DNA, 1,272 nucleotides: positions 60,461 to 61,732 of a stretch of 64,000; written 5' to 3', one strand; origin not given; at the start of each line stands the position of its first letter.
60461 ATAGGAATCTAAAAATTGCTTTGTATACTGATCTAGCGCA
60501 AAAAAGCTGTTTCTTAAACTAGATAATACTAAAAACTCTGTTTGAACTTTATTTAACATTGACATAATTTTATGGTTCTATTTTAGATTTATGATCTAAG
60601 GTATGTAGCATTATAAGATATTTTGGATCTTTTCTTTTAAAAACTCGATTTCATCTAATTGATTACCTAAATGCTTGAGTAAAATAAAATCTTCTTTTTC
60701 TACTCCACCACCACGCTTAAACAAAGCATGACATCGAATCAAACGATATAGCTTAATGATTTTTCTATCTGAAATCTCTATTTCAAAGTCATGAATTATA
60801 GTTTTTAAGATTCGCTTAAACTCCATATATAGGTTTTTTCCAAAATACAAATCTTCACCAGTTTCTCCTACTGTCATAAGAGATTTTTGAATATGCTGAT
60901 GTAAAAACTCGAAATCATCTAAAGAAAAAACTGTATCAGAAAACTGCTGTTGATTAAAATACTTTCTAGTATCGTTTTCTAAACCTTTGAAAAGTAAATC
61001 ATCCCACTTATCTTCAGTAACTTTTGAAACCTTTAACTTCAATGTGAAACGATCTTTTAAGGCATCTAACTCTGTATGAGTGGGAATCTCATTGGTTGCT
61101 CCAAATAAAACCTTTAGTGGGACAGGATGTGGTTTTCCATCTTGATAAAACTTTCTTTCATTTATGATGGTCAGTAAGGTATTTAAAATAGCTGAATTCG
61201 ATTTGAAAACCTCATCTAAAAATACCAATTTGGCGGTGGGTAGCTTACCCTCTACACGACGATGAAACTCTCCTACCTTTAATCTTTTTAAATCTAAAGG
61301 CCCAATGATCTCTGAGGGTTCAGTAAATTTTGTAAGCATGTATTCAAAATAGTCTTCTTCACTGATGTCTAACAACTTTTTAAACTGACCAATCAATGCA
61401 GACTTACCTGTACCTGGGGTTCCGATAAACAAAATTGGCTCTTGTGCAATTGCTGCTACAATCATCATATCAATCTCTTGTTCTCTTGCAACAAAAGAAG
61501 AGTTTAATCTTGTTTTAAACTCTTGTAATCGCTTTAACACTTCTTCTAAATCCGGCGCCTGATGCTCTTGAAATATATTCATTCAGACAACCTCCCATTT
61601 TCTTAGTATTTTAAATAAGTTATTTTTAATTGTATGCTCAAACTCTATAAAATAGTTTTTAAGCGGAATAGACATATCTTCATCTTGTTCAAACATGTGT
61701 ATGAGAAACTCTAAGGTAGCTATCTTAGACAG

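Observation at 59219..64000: Three-gene operon centred on a MoxR/McrB-like AAA_5 ATPase with two large domain-less partners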

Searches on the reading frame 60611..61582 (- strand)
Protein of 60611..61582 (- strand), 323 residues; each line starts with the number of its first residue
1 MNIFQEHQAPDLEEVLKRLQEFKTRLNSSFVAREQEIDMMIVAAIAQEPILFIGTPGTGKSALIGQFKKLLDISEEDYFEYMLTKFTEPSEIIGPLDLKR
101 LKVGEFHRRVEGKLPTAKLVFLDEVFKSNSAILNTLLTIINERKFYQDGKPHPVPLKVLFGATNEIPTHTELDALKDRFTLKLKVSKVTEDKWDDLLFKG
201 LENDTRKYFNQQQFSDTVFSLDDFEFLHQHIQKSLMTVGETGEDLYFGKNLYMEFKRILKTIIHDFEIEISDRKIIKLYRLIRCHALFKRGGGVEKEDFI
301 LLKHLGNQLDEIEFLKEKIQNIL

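Call 3: search_protein_families(library=pfam, proteins=[window:60611-61582:-], max_evalue=1)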
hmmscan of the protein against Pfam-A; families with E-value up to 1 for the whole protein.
window:60611-61582:- (323 aa): 21 families
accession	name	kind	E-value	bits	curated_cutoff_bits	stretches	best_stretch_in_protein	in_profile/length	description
PF20030.5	bpMoxR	-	7.1e-60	202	27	1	18-215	2-196/205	MoxR domain in the MoxR-vWA-beta-propeller ternary systems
PF07728.20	AAA_5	-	5.9e-23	81.9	22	1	50-179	2-139/139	AAA domain (dynein-related subfamily)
PF00158.32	Sigma54_activat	-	6.9e-06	26.3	20.2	1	40-186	15-165/168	Sigma-54 interaction domain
PF17868.7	AAA_lid_8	-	1.1e-05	25.6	22.8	1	264-305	16-57/72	AAA lid domain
PF00004.35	AAA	-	1.2e-05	26.3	21.2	1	50-185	1-129/131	ATPase family associated with various cellular activities (AAA)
PF01078.27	Mg_chelatase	-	0.00015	21.7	20.3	1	33-80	8-56/207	Magnesium chelatase, subunit ChlI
PF07726.17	AAA_3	-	0.00056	20.2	27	1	50-165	2-111/131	ATPase family associated with various cellular activities (AAA)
PF13401.12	AAA_22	-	0.00057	20.7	27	1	49-94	7-52/130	AAA domain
PF12775.13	AAA_7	-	0.0017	18.4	25.8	1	46-86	32-72/181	P-loop containing dynein motor region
PF13191.12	AAA_16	-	0.0041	18.1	32.6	1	30-74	2-51/167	AAA ATPase domain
PF13245.12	AAA_19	-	0.012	16.3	25.1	1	43-86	7-49/134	AAA domain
PF20703.3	nSTAND1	-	0.016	15.3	27.1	1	19-64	5-50/379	Novel STAND NTPase 1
PF01443.25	Viral_helicase1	-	0.021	15.1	21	1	54-142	5-85/228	Viral superfamily 1 RNA helicase core domain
PF24389.1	ORC-CDC6-like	-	0.026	13.7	27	1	192-237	194-238/571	ORC-CDC6-like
PF07724.20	AAA_2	-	0.033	14.7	27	1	50-142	6-101/166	AAA domain (Cdc48 subfamily)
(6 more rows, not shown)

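Call 4: search_protein_families(library=padloc, proteins=[window:60611-61582:-], max_evalue=1)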
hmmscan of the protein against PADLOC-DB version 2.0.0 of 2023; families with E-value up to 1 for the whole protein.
window:60611-61582:- (323 aa): 4 families
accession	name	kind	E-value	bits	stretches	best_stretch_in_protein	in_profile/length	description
PDLC02979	AriA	-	0.00021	19.2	1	50-274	26-187/373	-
PDLC01993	RtcR--CARF_AAA_HTH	-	0.00042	16.9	1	24-66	176-223/523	-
PDLC04702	PDC-M54A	-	0.0006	15.4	1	17-77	288-347/1621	-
PDLC01994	RtcR_PspF1--CARF_AAA_HTH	-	0.0007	16.8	1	47-152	181-286/468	-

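Call 5: search_protein_families(library=ncbifam, proteins=[window:60611-61582:-], max_evalue=1)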
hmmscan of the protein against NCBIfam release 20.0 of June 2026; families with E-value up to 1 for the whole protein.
window:60611-61582:- (323 aa): 10 families
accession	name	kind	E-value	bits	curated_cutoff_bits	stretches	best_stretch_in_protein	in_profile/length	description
NF010054.0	PRK13531.1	equivalog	1.5e-42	146.3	681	1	16-322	8-301/498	ATPase RavA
NF038308.1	RNA_repair_RtcR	equivalog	0.0029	16.5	650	1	29-63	188-220/530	RNA repair transcriptional activator RtcR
TIGR00764.1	lon_rel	equivalog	0.004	15.8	516.6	1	25-78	15-69/608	ATP-dependent protease LonB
TIGR02031.1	BchD-ChlD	equivalog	0.0068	15.1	499.55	1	52-190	21-169/608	magnesium chelatase ATPase subunit D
NF001679.0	PRK00440.1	equivalog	0.03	13.4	303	1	49-125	41-112/322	replication factor C small subunit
TIGR01447.1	recD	equivalog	0.065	11.8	310.15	1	23-69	137-185/597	exodeoxyribonuclease V subunit alpha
TIGR00368.1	TIGR00368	hypoth_equivalog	0.077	11.6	362.4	1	40-76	204-241/499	YifB family Mg chelatase-like AAA ATPase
TIGR03566.1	FMN_reduc_MsuE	equivalog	0.15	11.8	212.5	1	12-75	32-95/174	FMN reductase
TIGR01631.1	Trypano_RHS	paralog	0.19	9.8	89.75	1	44-72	277-307/761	trypanosome RHS family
NF007365.0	PRK09862.1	equivalog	0.23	10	530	1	28-78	191-242/506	YifB family Mg chelatase-like AAA ATPase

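Call 7: find_encoding_contigs(protein=window:60611-61582:-, flank=10000, max_places=6)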
Protein window:60611-61582:- (323 aa): 1 contig read that carries it; 1 place shown.
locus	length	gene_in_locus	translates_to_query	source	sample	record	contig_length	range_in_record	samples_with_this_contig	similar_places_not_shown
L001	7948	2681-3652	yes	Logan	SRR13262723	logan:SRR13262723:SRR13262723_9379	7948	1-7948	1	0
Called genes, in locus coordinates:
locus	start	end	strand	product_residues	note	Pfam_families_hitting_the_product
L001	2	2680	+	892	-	?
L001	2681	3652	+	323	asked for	PF20030:bpMoxR, PF00158:Sigma54_activat (faint), PF00004:AAA (faint), PF07728:AAA_5, PF17868:AAA_lid_8 (faint)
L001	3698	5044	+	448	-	PF19997:ivWA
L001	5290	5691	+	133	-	PF00072:Response_reg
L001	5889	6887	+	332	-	PF07719:TPR_2 (faint), PF13428:TPR_14 (faint), PF13181:TPR_8 (faint)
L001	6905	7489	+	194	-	PF00588:SpoU_methylase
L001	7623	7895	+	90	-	-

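Call 15: find_homologous_proteins(query=L001:2-2677:+, max_evalue=0.001)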
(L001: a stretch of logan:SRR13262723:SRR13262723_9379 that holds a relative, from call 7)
Query L001:2-2677:+ (892 aa): 3 proteins with E <= 0.001 among 8000 candidates.
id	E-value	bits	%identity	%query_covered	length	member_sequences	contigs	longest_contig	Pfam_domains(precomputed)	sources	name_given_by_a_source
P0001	0.0e+0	1969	100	100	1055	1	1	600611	-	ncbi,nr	ncbi:MAG: hypothetical protein KC646_02210 [Candidatus Cloacimonetes bacterium]|nr:hypothetical prot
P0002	0.0e+0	1335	65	100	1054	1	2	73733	-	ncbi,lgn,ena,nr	ncbi:MAG: hypothetical protein COB02_14360 [Candidatus Cloacimonadota bacterium]|nr:MAG: hypothetica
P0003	1.3e-257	876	75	59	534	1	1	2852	-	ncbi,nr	ncbi:hypothetical protein MJH12_10880, partial [bacterium]|nr:hypothetical protein [bacterium]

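Call 17: find_encoding_contigs(protein=P0001, flank=10000, max_places=3)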
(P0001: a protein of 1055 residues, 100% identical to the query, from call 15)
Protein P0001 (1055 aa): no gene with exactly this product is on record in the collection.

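Call 18: find_encoding_contigs(protein=P0002, flank=10000, max_places=3)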
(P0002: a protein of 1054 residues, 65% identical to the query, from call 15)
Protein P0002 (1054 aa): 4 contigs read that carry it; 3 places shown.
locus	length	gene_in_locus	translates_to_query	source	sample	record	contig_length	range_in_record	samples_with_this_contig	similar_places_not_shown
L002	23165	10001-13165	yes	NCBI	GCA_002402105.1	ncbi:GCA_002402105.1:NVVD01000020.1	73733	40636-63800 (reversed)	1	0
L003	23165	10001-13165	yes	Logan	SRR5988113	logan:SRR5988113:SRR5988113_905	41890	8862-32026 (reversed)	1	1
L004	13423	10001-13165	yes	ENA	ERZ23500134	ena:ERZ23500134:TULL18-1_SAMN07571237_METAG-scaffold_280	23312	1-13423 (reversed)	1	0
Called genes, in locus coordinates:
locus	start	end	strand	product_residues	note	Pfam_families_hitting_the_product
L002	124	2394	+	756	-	PF13646:HEAT_2 (faint)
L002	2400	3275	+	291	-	PF00254:FKBP_C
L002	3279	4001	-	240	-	PF03009:GDPD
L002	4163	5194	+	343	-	-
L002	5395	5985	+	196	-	PF13353:Fer4_12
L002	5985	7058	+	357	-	-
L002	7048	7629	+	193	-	PF08665:PglZ (weak), PF20003:fvmX5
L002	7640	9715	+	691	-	PF00004:AAA, PF01434:Peptidase_M41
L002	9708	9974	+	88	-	PF20002:fvmX3-analog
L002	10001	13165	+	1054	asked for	-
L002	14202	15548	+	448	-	PF19997:ivWA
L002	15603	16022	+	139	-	PF00072:Response_reg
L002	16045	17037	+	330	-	PF12895:ANAPC3 (faint), PF00515:TPR_1 (faint), PF07719:TPR_2 (faint), PF13181:TPR_8 (faint), PF13428:TPR_14 (faint), PF13174:TPR_6 (faint)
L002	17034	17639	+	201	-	PF00588:SpoU_methylase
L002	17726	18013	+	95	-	-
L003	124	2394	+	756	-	PF13646:HEAT_2 (faint)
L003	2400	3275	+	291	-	PF00254:FKBP_C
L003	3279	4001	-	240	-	PF03009:GDPD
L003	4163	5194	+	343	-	PF01820:Dala_Dala_lig_N, PF07478:Dala_Dala_lig_C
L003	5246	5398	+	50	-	-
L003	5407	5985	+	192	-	PF13353:Fer4_12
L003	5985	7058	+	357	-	-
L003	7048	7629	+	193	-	PF08665:PglZ (weak), PF20003:fvmX5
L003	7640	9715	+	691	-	PF00004:AAA, PF01434:Peptidase_M41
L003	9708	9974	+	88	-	PF20002:fvmX3-analog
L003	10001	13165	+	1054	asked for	-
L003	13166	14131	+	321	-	PF20030:bpMoxR, PF00158:Sigma54_activat (faint), PF00004:AAA (faint), PF07728:AAA_5, PF17868:AAA_lid_8 (weak)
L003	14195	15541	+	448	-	PF19997:ivWA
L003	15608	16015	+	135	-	PF00072:Response_reg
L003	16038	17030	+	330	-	PF12895:ANAPC3 (faint), PF00515:TPR_1 (faint), PF07719:TPR_2 (faint), PF13181:TPR_8 (faint), PF13428:TPR_14 (faint), PF13174:TPR_6 (faint)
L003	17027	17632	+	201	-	PF00588:SpoU_methylase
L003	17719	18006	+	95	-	-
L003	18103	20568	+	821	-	PF00133:tRNA-synt_1, PF09334:tRNA-synt_1g, PF13603:tRNA-synt_1_2, PF00133:tRNA-synt_1, PF08264:Anticodon_1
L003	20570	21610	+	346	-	PF05219:DREV (weak), PF13489:Methyltransf_23, PF08241:Methyltransf_11, PF08242:Methyltransf_12 (weak), PF13847:Methyltransf_31 (weak)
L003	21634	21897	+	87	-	-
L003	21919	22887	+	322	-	-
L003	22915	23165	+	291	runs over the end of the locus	-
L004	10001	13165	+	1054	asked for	-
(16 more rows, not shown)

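Call 29: search_protein_families(library=pfam, proteins=[L003:4163-5194:+, L003:5246-5398:+, L003:5407-5985:+, L003:5985-7058:+, L003:7048-7629:+, L003:7640-9715:+, L003:9708-9974:+, P0001], max_evalue=0.1)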
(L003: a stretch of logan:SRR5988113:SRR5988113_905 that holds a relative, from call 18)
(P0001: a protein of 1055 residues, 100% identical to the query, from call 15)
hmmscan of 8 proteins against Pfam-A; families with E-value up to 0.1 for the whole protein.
L003:4163-5194:+ (343 aa): 4 families
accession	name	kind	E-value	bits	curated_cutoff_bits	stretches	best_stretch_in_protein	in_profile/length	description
PF07478.18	Dala_Dala_lig_C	-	9.5e-49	166.1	24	1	138-329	2-203/204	D-ala D-ala ligase C-terminus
PF01820.27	Dala_Dala_lig_N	-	4.8e-11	43.7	34.6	1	4-119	1-120/121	D-ala D-ala ligase N-terminus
PF02222.28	ATP-grasp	-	0.00014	22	27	1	141-299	6-160/179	ATP-grasp domain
PF02655.19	ATP-grasp_3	-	0.0014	19.1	23.2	1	258-300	112-155/160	ATP-grasp domain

L003:5246-5398:+ (50 aa): 0 families

L003:5407-5985:+ (192 aa): 2 families
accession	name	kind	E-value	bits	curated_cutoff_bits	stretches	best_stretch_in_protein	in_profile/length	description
PF13353.11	Fer4_12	-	1e-32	113.7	22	1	14-150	1-137/137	4Fe-4S single cluster domain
PF04055.27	Radical_SAM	-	0.00016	22.3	29.5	1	26-105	5-87/166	Radical SAM superfamily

L003:5985-7058:+ (357 aa): 0 families

L003:7048-7629:+ (193 aa): 3 families
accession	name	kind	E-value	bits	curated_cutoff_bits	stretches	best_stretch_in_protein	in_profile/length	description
PF20003.4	fvmX5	-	2.3e-22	80.2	24.2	1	1-192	1-186/187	FtsH ternary system domain X5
PF08665.17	PglZ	-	1.8e-05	25.2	25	1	8-160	18-159/179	PglZ domain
PF16144.10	DUF4852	-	0.0096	16.4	22.8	1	103-142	3-42/116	Domain of unknown function (DUF4852)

L003:7640-9715:+ (691 aa): 16 families
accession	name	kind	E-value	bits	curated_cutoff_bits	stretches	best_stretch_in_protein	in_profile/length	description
PF00004.35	AAA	-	2.9e-42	144.7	21.2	1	290-420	1-130/131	ATPase family associated with various cellular activities (AAA)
PF01434.24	Peptidase_M41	-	1.5e-41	142.8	29.9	1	507-682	2-191/191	Peptidase family M41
PF13671.12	AAA_33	-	0.00017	22.4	27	1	291-335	3-45/143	AAA domain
PF07728.20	AAA_5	-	0.00025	21.5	22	1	290-356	2-76/139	AAA domain (dynein-related subfamily)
PF05496.18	RuvB_N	-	0.00031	21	27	1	290-324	36-70/159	Holliday junction DNA helicase RuvB P-loop domain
PF13401.12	AAA_22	-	0.0013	19.5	27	1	290-371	8-72/130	AAA domain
PF20720.3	nSTAND3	-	0.0015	18.7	27.2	0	290-354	20-73/155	Novel STAND NTPase 3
PF00910.28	RNA_helicase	-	0.004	18.1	21.5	1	291-331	2-39/105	RNA helicase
PF13173.12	AAA_14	-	0.0053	17.2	27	1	290-362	5-78/129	AAA domain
PF13191.12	AAA_16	-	0.0055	17.6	32.6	1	288-320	25-58/167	AAA ATPase domain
PF13481.12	AAA_25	-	0.0084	16.2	27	0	291-310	37-56/195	AAA domain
PF13086.12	AAA_11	-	0.0094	16.2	27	1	280-312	8-42/257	AAA domain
PF24883.2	NPHP3_N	-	0.013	16.1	24.8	0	289-314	24-49/164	Nephrocystin 3, N-terminal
PF02367.23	TsaE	-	0.022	15.1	26.6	0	285-314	23-48/128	Threonylcarbamoyl adenosine biosynthesis protein TsaE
PF01695.23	IstB_IS21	-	0.041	13.8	24.1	1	289-310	94-115/238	IstB-like ATP binding protein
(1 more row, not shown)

L003:9708-9974:+ (88 aa): 1 family
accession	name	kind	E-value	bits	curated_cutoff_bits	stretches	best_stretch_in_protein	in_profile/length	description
PF20002.4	fvmX3-analog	-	2.1e-22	79.5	27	1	1-87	1-87/89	FtsH ternary system domain X3-analog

P0001 (1055 aa): 0 families

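Call 30: search_solved_structures(query=window:60611-61582:-, max_evalue=0.001, show_alignments=1)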
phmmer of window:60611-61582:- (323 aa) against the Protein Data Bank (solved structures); distinct sequences matched with E-value up to 0.001: 4.
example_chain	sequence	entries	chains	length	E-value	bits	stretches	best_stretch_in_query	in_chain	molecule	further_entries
3nbx_X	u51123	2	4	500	1.2e-34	123.3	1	17-304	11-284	ATPase ravA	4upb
6q7l_V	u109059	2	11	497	1.2e-34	123.3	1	17-304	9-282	ATPase RavA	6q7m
6q7l_U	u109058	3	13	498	1.2e-34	123.3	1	17-304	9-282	ATPase RavA | RavA | RavA + Mg-ADP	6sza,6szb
2r44_A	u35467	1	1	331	0.00049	22.7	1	23-196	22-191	Uncharacterized protein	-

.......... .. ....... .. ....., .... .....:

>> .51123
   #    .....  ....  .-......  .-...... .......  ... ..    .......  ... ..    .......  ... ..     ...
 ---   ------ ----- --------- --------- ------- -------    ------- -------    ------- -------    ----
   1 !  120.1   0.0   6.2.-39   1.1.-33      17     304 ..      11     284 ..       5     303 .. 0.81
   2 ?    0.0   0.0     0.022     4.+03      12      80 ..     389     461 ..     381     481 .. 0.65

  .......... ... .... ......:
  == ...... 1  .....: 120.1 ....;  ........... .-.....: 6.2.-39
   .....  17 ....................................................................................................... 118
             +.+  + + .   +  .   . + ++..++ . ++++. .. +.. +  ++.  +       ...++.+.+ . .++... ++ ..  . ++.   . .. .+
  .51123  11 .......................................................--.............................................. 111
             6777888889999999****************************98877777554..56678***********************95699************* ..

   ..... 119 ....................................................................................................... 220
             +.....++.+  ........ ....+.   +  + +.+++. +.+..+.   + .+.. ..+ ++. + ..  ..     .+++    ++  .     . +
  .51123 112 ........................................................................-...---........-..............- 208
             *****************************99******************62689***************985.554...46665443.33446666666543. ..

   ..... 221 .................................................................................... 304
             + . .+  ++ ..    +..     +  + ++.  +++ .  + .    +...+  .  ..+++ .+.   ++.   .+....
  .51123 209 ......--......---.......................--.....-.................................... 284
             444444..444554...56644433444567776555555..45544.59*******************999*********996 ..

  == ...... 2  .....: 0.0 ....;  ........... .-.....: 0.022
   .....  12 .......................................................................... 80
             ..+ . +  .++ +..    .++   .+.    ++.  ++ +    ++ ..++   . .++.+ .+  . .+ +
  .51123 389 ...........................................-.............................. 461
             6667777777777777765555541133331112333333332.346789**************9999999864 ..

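Call 32: search_solved_structures(query=A1, max_evalue=10)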
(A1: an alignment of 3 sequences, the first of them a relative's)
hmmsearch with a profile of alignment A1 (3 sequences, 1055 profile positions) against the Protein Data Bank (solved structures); distinct sequences matched with E-value up to 10: 0.

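Call 37: search_protein_representatives(alignment_id=A2)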
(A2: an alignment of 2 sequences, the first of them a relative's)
Query: 2 sequences, 1056 profile positions. Proteins with E-value up to 0.001 (for the whole library): 35; up to 1e-10: 17; up to 1e-30: 11. The best 35 are listed.
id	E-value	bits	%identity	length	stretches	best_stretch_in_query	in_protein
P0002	0.0e+00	2237.0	-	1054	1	1-1056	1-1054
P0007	5.3e-161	554.7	-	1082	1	63-1052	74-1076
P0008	6.4e-140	484.9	-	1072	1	3-1050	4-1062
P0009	1.3e-126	440.8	-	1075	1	4-1052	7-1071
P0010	2.7e-124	433.1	-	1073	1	68-1050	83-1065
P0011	1.2e-73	265.4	-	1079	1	75-1050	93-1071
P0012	9.3e-72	259.2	-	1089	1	61-1047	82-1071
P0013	3.1e-67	244.2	-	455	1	607-1052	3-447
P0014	2.7e-62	227.9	-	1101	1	75-1050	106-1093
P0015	5.9e-44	167.1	-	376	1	3-367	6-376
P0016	7.9e-33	130.3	-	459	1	713-1018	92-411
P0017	1.2e-25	106.6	-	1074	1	110-1019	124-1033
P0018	2.0e-22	95.8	-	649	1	90-624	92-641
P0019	1.3e-16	76.6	-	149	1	916-1053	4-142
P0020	2.4e-13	65.8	-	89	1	972-1053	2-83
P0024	2.6e-08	49.1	-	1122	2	128-764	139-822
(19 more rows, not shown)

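Call 39: search_protein_families(library=pfam, alignment_id=A4, max_evalue=0.01)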
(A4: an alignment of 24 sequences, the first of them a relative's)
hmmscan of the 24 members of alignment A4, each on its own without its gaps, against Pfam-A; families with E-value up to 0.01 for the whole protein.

A. member 1, P0001 (1055 aa): 0 families

B. families by the number of members that match (of 24 scanned): 8 families
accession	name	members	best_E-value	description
PF20005.5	fvmX7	17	4.2e-91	FtsH ternary system domain X7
PF07719.23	TPR_2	1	4.8e-05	Tetratricopeptide repeat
PF19286.4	ZSWIM1-3_C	1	0.00098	Zinc finger SWIM domain-containing protein 1/3, C-terminal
PF00515.34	TPR_1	1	0.0017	Tetratricopeptide repeat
PF02890.19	DUF226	1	0.0024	Borrelia family of unknown function DUF226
PF19918.4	bpX2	1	0.0029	MoxR-vWA-beta-propeller ternary system domain bpX2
PF25153.1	TPR_AP5Z1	1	0.0042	AP-5 complex subunit zeta-1, TPR repeats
PF13424.12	TPR_12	1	0.0055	Tetratricopeptide repeat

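Call 41: search_protein_families(library=pfam, proteins=[P0007, P0008, P0009, P0010, P0011, P0012, P0014, P0017, P0024], max_evalue=0.01)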
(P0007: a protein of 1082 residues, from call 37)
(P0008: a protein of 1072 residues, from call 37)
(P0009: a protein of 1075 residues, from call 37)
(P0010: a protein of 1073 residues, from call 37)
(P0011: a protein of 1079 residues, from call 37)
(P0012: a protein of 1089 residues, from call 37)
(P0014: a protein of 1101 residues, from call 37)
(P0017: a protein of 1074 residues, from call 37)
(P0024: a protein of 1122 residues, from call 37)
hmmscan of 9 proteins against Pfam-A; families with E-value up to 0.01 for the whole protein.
P0007 (1082 aa): 0 families

P0008 (1072 aa): 0 families

P0009 (1075 aa): 1 family
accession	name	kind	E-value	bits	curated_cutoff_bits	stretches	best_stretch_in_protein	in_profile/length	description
PF02890.19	DUF226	-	0.0024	18.3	25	0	487-543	71-124/139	Borrelia family of unknown function DUF226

P0010 (1073 aa): 1 family
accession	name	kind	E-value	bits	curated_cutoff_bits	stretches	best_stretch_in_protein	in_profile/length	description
PF20005.5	fvmX7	-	0.0002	20.9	24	1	226-383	246-419/421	FtsH ternary system domain X7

P0011 (1079 aa): 1 family
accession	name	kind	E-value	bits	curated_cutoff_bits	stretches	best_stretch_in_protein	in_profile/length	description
PF20005.5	fvmX7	-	0.0052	16.3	24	0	147-350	159-368/421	FtsH ternary system domain X7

P0012 (1089 aa): 1 family
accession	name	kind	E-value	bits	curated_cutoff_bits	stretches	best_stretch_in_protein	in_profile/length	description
PF25153.1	TPR_AP5Z1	-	0.0042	16.9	27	1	876-944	116-186/279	AP-5 complex subunit zeta-1, TPR repeats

P0014 (1101 aa): 1 family
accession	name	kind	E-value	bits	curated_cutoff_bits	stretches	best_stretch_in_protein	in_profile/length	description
PF20005.5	fvmX7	-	0.0034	16.9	24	1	162-405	161-420/421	FtsH ternary system domain X7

P0017 (1074 aa): 1 family
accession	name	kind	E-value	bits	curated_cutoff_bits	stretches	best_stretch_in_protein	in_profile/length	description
PF13424.12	TPR_12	-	0.0055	17.3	30.1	0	461-506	18-66/77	Tetratricopeptide repeat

P0024 (1122 aa): 3 families
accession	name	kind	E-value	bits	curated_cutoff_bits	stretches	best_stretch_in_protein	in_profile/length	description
PF20005.5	fvmX7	-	1.8e-28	100.2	24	1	136-365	158-389/421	FtsH ternary system domain X7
PF07719.23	TPR_2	-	4.8e-05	23.6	27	0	505-529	4-28/34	Tetratricopeptide repeat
PF00515.34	TPR_1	-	0.0017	18.5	27.8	0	505-529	4-28/34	Tetratricopeptide repeat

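Call 46: find_encoding_contigs(protein=P0007, flank=10000, max_places=2)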
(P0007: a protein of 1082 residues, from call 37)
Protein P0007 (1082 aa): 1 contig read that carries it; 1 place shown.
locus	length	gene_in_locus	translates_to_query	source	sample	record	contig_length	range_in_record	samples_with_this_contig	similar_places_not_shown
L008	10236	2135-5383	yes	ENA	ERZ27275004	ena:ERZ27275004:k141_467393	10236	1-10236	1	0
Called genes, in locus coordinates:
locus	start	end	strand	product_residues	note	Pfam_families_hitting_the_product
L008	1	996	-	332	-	?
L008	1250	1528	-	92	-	-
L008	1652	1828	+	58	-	-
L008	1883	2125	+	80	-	PF20002:fvmX3-analog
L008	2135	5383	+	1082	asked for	-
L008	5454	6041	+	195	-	PF20003:fvmX5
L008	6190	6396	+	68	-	-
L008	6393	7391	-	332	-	-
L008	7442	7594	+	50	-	-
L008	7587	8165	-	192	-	-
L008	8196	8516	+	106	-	-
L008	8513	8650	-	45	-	-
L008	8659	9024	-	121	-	-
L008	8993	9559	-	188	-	-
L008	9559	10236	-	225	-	?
